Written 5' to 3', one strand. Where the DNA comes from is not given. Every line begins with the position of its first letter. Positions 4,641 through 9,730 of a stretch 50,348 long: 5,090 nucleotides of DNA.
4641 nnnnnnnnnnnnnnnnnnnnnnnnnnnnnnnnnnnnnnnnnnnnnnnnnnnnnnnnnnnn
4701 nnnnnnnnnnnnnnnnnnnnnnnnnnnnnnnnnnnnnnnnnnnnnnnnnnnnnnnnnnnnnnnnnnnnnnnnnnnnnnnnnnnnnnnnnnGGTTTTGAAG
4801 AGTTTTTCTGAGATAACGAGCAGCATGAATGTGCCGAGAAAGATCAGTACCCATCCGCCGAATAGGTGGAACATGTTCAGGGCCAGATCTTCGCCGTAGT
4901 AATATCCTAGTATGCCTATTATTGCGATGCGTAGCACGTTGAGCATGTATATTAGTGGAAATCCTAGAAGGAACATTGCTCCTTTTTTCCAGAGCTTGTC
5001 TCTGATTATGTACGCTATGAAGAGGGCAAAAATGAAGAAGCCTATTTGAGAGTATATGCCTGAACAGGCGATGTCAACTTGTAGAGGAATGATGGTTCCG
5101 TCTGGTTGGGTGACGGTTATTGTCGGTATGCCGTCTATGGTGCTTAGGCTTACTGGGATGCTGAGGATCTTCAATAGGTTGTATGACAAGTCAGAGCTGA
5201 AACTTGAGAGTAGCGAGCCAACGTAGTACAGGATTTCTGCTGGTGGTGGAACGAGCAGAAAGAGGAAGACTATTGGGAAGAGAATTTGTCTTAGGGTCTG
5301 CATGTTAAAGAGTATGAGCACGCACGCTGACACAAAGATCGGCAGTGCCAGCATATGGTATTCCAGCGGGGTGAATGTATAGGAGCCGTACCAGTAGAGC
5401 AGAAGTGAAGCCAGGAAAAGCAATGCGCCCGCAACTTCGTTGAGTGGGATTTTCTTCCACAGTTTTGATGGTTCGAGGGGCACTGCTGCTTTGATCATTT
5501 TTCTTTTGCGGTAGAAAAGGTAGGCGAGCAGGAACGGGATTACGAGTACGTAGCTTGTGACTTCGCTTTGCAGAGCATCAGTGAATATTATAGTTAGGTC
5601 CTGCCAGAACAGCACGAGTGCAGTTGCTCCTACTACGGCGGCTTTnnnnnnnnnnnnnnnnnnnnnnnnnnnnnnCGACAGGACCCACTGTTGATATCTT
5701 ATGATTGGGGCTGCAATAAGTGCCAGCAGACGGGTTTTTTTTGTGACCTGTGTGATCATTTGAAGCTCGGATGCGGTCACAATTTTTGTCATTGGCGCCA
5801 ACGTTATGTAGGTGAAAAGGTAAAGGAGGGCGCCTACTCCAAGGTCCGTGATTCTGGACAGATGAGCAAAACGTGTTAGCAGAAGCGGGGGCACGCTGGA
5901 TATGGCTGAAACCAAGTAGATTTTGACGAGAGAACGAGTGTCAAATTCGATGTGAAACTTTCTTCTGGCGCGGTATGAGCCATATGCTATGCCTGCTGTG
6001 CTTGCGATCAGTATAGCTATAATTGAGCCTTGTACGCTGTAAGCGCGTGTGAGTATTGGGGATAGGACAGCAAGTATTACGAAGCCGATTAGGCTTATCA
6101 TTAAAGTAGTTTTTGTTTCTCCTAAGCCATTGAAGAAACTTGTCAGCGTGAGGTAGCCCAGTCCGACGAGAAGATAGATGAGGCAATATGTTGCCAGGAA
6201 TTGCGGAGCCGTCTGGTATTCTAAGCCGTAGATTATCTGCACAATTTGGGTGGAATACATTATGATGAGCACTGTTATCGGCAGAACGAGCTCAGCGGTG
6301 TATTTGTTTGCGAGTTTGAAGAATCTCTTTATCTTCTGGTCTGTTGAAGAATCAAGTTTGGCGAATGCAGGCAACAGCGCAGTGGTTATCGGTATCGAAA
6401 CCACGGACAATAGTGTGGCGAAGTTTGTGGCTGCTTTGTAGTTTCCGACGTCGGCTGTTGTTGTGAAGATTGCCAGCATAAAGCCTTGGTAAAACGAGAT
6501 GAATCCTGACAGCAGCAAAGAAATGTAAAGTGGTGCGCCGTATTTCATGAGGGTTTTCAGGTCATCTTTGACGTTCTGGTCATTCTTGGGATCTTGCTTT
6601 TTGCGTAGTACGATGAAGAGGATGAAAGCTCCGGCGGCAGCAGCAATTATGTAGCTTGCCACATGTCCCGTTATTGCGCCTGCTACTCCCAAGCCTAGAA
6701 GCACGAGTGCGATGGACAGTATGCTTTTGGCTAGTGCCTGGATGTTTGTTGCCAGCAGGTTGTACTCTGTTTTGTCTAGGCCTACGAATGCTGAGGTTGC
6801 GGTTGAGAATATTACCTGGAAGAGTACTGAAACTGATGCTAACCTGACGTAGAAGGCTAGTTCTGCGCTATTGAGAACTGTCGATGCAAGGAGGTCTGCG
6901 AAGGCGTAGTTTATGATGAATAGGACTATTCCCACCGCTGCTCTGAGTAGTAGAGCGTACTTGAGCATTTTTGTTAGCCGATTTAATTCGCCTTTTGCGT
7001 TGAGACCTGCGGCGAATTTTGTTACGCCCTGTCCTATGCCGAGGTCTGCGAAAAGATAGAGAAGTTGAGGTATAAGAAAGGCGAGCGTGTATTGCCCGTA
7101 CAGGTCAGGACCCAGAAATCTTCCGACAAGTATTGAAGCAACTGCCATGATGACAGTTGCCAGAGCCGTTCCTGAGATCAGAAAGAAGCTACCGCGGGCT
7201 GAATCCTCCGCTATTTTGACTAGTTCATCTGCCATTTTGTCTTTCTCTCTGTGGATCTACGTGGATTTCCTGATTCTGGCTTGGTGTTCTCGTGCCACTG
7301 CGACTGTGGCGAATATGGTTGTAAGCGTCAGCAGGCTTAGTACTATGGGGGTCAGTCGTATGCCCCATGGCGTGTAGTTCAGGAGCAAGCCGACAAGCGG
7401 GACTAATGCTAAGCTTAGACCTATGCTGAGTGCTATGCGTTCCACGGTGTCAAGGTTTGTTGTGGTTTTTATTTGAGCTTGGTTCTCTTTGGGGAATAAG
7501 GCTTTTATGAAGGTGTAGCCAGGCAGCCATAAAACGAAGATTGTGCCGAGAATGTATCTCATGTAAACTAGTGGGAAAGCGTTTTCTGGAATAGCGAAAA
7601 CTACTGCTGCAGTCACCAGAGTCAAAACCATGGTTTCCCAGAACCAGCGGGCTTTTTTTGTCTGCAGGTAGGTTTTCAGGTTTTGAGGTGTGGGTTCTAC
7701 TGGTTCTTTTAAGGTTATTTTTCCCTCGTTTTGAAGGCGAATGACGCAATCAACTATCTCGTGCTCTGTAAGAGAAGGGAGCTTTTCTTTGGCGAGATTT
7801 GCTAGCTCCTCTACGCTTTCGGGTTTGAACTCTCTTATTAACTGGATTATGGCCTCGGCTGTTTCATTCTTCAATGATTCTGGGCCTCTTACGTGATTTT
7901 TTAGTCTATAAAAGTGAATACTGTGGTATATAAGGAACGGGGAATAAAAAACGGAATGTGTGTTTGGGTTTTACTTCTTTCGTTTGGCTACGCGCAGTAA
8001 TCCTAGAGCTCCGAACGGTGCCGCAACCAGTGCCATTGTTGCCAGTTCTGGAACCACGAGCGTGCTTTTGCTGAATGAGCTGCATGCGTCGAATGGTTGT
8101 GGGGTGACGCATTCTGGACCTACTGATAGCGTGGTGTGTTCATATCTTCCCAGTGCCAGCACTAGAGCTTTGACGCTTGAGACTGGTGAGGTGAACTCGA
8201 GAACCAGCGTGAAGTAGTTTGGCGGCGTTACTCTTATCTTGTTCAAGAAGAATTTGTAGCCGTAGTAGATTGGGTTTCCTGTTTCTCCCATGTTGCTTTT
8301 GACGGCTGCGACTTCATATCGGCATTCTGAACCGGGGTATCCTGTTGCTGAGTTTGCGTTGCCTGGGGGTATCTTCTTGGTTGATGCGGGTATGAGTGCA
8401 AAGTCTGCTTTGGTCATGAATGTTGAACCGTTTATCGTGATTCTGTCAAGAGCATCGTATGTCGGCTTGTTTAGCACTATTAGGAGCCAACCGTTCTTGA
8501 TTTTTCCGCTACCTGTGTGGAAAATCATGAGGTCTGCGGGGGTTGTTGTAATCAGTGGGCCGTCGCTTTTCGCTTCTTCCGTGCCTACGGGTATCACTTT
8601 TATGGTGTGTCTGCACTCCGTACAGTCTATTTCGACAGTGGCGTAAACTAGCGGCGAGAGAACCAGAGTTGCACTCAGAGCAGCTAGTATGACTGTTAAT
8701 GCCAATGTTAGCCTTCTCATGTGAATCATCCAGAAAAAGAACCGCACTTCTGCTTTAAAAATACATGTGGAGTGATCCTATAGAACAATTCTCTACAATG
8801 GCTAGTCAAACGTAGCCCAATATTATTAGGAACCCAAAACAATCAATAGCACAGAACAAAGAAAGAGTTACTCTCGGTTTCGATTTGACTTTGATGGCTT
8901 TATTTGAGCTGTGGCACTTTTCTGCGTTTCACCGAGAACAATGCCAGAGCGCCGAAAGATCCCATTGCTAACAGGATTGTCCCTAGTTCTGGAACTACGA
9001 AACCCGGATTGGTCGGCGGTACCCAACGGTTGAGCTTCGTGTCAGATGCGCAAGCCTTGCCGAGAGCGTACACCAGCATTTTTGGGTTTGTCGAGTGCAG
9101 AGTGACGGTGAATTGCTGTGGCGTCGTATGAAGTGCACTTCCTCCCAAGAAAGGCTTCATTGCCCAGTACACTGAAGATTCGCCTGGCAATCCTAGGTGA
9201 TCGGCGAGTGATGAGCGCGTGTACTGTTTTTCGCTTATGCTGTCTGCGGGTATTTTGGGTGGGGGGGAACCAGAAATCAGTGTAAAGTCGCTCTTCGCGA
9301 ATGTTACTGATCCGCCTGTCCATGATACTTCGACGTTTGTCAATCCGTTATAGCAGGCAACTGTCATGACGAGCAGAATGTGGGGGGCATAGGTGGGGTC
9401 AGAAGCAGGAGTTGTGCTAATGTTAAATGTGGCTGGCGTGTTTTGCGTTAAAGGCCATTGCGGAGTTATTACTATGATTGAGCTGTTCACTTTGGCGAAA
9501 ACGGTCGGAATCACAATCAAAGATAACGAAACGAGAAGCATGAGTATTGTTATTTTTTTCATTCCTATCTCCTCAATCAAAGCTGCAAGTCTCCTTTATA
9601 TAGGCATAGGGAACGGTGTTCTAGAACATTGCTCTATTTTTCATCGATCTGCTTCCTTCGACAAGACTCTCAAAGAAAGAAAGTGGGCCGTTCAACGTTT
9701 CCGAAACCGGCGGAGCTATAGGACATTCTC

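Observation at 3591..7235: One 1214-aa ORF fuses a Wzx-like flippase, an archaeosortase core, a Cys4 ribbon, an EpsI-like ectodomain and a wHTH-like tail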

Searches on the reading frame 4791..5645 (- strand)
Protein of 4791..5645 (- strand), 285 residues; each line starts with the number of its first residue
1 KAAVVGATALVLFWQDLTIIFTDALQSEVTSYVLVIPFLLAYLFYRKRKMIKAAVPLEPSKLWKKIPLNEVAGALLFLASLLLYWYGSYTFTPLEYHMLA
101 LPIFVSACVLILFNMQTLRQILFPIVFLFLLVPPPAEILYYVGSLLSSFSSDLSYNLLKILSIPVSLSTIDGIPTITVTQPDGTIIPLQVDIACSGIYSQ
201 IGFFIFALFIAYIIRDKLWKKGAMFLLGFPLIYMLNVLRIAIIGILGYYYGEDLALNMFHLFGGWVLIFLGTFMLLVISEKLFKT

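Call 60: search_dna_similar(query=window:4791-5645:-, collection=plasmids, mode=protein, max_evalue=1, max_rows=25)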
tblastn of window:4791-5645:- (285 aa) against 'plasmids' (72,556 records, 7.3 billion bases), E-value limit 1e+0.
Records with a match: 1; places in all: 1; records where one place covers at least 80% of the query: 0.
Best place of each record, by identity: <60% 1.
By first word of the organism name: Alloyangia 1.
By predicted mobility (MOB-suite, as given by PLSDB): non-mobilizable 1.
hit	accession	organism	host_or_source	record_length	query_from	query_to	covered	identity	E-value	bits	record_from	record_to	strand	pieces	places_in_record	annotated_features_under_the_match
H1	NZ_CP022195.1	Alloyangia pacifica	cell culture,oil-contaminated sediment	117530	223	281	21%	40.7%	4e-1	40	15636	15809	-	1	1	xrtE: exosortase E/protease, VPEID-CTERM system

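Call 69: get_annotated_region(hit=H1, flank=9000)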
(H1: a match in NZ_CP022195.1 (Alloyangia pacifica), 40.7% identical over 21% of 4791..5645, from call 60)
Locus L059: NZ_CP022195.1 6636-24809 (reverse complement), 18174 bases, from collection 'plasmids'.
description: Alloyangia pacifica strain YSBP01 plasmid unnamed5, complete sequence
organism: Alloyangia pacifica (NCBI taxid 311180)
taxonomy: Bacteria; Pseudomonadota; Alphaproteobacteria; Rhodobacterales; Roseobacteraceae; Alloyangia; Alloyangia pacifica
host: -; source: cell culture,oil-contaminated sediment; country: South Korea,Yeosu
typing (MOB-suite, as given by PLSDB): non-mobilizable; replicon rep_cluster_378
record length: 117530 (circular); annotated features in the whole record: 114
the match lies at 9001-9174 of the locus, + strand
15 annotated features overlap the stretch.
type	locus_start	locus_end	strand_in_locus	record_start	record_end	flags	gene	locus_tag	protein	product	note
CDS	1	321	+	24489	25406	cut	-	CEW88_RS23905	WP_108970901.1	glycosyltransferase family 2 protein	-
CDS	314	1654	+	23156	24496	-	-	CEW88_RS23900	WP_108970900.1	right-handed parallel beta-helix repeat-containing protein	-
CDS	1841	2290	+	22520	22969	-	-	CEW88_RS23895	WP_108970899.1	UDP-N-acetylglucosamine--LPS N-acetylglucosamine transferase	-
CDS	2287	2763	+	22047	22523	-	-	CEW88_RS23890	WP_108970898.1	glycosyltransferase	-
CDS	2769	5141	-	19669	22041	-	-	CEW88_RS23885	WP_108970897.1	hypothetical protein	-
CDS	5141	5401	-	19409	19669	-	-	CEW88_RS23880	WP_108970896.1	hypothetical protein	-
CDS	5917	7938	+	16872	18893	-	-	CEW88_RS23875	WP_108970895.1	SdrD B-like domain-containing protein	-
CDS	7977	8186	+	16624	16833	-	-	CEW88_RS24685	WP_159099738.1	hypothetical protein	-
CDS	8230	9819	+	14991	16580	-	xrtE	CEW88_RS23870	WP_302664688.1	exosortase E/protease, VPEID-CTERM system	GO:0043687 - post-translational protein modification [Evidence IEA]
CDS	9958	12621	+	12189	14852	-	-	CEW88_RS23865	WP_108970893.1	LamG-like jellyroll fold domain-containing protein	-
CDS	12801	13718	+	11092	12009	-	-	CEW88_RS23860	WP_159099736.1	polysaccharide pyruvyl transferase family protein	-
CDS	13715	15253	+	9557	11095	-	-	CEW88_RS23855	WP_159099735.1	lipopolysaccharide biosynthesis protein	-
CDS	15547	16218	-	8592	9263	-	-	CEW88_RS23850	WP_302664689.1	sugar transferase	-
CDS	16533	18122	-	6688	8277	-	xrtD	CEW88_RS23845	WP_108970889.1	VPLPA-CTERM-specific exosortase XrtD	GO:0043687 - post-translational protein modification [Evidence IEA]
CDS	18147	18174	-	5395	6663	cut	-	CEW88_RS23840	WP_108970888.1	hypothetical protein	-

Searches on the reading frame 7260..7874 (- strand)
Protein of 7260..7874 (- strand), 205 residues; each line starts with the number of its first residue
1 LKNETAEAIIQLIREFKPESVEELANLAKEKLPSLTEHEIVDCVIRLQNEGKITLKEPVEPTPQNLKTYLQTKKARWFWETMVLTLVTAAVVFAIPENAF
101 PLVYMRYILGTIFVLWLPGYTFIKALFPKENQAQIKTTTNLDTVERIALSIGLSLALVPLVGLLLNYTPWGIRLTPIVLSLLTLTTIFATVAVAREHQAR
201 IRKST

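Call 18: search_protein_families(library=pfam, proteins=[window:7260-7874:-], max_evalue=0.01)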
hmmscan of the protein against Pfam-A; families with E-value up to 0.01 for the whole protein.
window:7260-7874:- (205 aa): 1 family
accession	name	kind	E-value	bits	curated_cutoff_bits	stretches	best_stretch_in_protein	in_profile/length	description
PF07760.16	DUF1616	-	3.4e-33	115.5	31.6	1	85-197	4-118/307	Protein of unknown function (DUF1616)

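Call 27: search_protein_families(library=ncbifam, proteins=[window:7260-7874:-], max_evalue=10)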
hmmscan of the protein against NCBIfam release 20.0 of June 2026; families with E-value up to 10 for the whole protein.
window:7260-7874:- (205 aa): 3 families
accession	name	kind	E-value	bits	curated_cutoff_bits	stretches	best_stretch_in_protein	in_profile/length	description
NF033734.1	MFS_ArsJ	equivalog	0.038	13.2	400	1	108-190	242-322/392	organoarsenical effux MFS transporter ArsJ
NF033663.1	AceI_fam_PACE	equivalog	0.072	13.2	180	1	89-188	26-123/136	AceI family chlorhexidine efflux PACE transporter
NF033887.1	conj_TraX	equivalog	0.62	9.6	100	1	62-126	62-129/163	conjugal transfer protein TraX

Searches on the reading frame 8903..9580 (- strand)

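Call 18: search_protein_families(library=pfam, proteins=[window:8903-9580:-], max_evalue=0.01)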
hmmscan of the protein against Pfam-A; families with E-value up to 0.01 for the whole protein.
window:8903-9580:- (226 aa): 0 families

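Call 27: search_protein_families(library=ncbifam, proteins=[window:8903-9580:-], max_evalue=10)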
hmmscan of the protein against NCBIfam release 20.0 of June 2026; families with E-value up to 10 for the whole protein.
window:8903-9580:- (226 aa): 1 family
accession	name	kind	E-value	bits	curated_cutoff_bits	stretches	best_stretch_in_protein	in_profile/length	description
NF053775.1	BT3441_fam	equivalog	0.11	12.8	210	1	7-56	1-50/125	BT3441 family protein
